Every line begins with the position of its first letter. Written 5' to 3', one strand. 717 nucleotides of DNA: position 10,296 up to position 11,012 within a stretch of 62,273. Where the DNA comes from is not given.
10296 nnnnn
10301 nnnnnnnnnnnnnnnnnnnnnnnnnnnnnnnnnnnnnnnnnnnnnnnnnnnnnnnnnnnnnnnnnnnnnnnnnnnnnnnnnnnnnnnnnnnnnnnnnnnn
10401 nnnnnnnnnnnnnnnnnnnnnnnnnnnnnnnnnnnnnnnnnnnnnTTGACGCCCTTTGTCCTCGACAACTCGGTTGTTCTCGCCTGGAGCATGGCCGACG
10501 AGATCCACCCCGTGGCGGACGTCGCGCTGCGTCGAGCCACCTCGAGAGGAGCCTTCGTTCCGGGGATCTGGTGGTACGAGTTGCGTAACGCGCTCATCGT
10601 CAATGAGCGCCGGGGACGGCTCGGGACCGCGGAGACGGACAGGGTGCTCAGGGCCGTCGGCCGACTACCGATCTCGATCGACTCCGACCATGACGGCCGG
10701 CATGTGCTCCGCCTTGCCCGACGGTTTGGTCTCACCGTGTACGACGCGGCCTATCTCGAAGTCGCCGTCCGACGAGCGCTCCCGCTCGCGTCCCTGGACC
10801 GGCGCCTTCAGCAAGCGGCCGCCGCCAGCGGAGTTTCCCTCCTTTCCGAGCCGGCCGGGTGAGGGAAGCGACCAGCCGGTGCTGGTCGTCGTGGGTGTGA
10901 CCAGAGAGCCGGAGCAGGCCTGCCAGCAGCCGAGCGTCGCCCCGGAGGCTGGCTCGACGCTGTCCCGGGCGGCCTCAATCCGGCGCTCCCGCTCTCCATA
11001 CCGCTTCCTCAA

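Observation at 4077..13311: Candidate defence/addiction island bracketed by inverted ATPase paralogs: HipA kinase + large orphan MTase + P-loop ATPases + PIN toxin + repeat arrays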

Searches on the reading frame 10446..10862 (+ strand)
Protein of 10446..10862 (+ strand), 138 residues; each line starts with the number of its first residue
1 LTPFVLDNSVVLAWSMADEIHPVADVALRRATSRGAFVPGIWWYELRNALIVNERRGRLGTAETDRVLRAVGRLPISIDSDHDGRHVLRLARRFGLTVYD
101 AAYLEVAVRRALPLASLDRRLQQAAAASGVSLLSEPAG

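Call 5: search_protein_families(library=pfam, proteins=[window:10446-10862:+], max_evalue=0.01)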
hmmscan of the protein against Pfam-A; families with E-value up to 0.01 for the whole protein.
window:10446-10862:+ (138 aa): 1 family
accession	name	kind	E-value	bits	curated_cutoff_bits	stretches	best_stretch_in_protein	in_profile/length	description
PF01850.27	PIN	-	1.8e-09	38.7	23.6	1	5-125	2-118/120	PIN domain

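Call 6: search_protein_families(library=padloc, proteins=[window:10446-10862:+], max_evalue=0.01)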
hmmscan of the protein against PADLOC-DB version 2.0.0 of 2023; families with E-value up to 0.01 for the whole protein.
window:10446-10862:+ (138 aa): 0 families

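Call 7: search_protein_families(library=ncbifam, proteins=[window:10446-10862:+], max_evalue=0.01)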
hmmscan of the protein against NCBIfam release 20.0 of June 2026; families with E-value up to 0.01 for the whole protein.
window:10446-10862:+ (138 aa): 0 families
